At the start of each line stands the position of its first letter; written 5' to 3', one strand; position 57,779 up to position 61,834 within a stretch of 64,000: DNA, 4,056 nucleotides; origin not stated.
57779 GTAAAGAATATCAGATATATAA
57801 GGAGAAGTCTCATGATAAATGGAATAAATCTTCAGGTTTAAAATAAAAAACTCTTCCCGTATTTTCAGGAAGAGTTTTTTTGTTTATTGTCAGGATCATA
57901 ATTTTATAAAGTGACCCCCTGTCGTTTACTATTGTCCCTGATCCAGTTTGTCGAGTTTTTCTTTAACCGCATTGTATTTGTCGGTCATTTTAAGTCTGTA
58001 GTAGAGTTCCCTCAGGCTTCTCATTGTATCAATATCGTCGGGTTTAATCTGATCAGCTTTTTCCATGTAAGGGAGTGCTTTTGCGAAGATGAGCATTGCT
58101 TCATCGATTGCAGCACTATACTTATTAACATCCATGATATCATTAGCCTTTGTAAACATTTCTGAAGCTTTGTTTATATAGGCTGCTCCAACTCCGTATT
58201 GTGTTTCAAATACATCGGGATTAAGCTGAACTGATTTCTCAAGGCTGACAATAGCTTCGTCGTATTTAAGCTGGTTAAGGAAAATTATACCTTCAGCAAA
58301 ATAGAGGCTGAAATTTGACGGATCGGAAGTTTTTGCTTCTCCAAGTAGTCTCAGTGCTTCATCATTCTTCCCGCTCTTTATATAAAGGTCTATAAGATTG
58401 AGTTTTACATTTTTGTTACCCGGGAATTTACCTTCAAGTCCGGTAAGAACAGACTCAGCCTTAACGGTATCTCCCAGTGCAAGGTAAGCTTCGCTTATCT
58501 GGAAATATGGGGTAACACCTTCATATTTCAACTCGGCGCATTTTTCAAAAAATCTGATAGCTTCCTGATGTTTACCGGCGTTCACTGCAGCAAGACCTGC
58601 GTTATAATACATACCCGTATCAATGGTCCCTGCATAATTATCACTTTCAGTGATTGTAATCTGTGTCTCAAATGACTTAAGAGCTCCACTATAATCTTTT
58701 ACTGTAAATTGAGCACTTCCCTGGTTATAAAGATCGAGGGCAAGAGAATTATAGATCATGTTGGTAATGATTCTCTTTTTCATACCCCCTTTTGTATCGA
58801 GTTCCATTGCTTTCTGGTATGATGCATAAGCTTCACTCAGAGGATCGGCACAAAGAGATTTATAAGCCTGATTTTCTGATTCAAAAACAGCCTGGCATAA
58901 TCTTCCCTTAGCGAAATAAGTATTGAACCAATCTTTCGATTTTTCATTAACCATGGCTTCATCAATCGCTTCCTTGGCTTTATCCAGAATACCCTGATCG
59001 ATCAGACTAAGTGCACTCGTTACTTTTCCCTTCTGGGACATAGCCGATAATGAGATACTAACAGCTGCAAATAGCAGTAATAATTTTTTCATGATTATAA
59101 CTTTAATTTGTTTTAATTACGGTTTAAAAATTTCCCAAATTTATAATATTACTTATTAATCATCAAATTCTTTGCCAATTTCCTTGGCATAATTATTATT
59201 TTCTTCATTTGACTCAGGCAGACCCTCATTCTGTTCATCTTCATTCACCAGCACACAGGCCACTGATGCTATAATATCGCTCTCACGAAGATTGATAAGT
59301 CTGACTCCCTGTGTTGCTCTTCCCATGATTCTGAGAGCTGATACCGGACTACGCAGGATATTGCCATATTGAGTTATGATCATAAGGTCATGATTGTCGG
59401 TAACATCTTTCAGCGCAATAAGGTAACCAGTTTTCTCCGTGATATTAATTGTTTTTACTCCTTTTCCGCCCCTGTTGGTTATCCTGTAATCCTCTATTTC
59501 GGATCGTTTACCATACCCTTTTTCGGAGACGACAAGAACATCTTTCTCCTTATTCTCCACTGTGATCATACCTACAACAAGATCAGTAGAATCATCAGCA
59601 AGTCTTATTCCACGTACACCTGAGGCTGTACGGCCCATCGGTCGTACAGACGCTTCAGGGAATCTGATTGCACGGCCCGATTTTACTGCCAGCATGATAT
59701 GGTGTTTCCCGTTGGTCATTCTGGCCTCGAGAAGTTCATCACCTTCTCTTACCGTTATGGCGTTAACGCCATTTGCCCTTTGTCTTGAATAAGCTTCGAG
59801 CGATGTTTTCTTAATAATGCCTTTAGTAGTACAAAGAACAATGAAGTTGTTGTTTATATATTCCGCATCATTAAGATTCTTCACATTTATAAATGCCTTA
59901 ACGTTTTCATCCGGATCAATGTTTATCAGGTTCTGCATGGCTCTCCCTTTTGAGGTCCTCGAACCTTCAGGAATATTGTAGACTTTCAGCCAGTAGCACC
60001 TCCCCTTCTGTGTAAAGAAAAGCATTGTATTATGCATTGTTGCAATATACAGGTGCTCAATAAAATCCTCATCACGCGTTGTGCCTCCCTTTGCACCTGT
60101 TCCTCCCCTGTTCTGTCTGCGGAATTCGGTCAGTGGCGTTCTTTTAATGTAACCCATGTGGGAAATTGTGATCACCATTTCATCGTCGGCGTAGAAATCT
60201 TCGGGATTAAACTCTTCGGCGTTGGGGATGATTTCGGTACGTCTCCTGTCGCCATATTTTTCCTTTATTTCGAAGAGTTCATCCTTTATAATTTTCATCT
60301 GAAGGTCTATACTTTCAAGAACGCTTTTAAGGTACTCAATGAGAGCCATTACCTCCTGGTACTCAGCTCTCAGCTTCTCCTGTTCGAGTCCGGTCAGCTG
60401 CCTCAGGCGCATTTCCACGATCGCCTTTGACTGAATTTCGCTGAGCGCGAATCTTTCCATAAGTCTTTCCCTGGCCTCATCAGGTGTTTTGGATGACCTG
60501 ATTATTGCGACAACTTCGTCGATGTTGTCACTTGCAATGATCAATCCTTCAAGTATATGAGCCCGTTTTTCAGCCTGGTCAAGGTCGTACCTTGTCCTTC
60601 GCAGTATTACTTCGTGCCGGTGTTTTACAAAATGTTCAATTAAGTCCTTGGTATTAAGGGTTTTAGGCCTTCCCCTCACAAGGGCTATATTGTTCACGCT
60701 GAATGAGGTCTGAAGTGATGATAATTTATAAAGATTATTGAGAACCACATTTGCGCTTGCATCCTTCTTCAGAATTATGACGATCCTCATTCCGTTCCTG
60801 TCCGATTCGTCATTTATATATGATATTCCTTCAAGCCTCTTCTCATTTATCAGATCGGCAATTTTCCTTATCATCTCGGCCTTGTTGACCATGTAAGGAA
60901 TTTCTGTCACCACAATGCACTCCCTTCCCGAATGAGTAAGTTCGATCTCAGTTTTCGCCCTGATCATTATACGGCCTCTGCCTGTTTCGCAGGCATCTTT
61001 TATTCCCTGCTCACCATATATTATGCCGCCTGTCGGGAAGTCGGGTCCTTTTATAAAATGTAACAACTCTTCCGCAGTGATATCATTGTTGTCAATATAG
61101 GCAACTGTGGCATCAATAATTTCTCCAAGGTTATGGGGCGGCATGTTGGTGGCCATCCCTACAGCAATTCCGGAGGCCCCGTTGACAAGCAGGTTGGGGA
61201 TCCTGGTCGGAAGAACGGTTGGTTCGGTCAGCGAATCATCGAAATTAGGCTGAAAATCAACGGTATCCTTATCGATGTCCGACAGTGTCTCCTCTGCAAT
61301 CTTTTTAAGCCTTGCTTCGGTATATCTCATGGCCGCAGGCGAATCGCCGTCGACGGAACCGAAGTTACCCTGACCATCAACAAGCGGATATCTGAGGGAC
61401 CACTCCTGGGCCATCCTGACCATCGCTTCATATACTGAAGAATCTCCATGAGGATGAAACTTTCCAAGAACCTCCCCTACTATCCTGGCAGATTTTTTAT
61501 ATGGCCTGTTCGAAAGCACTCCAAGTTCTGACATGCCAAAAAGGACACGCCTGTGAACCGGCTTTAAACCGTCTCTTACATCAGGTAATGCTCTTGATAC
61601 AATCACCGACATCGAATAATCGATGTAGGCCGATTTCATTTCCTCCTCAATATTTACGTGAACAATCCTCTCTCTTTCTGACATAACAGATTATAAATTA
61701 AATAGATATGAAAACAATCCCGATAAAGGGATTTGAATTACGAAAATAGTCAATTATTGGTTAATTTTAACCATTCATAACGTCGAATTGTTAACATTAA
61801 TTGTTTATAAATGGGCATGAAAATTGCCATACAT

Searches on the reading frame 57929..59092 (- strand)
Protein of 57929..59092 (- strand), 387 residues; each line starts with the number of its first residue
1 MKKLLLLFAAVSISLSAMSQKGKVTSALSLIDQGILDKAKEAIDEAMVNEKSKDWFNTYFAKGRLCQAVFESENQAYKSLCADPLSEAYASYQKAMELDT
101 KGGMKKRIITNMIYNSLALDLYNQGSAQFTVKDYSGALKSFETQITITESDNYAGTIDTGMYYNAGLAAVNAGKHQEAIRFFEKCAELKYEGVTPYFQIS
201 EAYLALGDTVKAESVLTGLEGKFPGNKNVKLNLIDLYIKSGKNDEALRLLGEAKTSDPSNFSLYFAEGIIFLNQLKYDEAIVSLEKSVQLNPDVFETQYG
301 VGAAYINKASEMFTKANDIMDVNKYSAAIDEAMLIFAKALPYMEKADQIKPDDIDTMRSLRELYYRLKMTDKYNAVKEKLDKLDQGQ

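Call 8: search_protein_families(library=pfam, proteins=[window:57929-59092:-])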
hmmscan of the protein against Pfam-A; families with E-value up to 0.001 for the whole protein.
window:57929-59092:- (387 aa): 16 families
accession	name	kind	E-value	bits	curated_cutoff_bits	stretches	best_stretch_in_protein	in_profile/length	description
PF07719.23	TPR_2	-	3.7e-21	73.9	27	1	263-293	3-33/34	Tetratricopeptide repeat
PF14559.12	TPR_19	-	2.8e-18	66.5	25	1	204-263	2-60/68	Tetratricopeptide repeat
PF13181.12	TPR_8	-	1.8e-16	59.3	25.7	1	161-189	3-31/34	Tetratricopeptide repeat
PF00515.34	TPR_1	-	6.2e-15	54.7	27.8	1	264-293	4-33/34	Tetratricopeptide repeat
PF13428.12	TPR_14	-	3.6e-11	43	23.5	0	197-236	5-44/44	Tetratricopeptide repeat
PF13414.12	TPR_11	-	1.6e-10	41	26.8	1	276-305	9-38/42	TPR repeat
PF13432.12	TPR_16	-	1.6e-09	38.4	32.7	0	232-292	2-62/65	Tetratricopeptide repeat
PF13176.12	TPR_7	-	3.2e-09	36.6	27.9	0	164-190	4-30/36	Tetratricopeptide repeat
PF13424.12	TPR_12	-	5.7e-09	36.5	30.1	0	161-215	5-67/77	Tetratricopeptide repeat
PF13174.12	TPR_6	-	6.2e-09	36.4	26.3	0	162-187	3-28/33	Tetratricopeptide repeat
PF01535.26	PPR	-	8.9e-06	26.1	25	0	233-254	6-27/31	PPR repeat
PF25064.1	ARM_TT21_5th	-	1.8e-05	25.4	27.8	0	131-186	44-99/117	TT21 fifth ARM repeats domain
PF13431.12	TPR_17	-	5e-05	23.7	24.4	0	257-281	9-33/34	Tetratricopeptide repeat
PF25058.1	ARM_TT21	-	0.00028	21.3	27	0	184-275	48-142/155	Tetratricopeptide repeat protein 21 ARM repeat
PF12895.13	ANAPC3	-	0.00036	21.2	27.2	0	234-286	30-81/82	Anaphase-promoting complex, cyclosome, subunit 3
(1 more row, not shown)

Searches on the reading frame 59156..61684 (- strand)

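Call 8: search_protein_families(library=pfam, proteins=[window:59156-61684:-])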
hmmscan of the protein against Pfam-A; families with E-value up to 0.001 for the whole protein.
window:59156-61684:- (842 aa): 2 families
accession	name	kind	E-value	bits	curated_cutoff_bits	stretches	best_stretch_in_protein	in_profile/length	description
PF00521.26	DNA_topoisoIV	-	3.3e-171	570.3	31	1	31-470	1-431/432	DNA gyrase/topoisomerase IV, subunit A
PF03989.18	DNA_gyraseA_C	-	1.7e-65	216.7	27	6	715-759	2-45/48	DNA gyrase C-terminal domain, beta-propeller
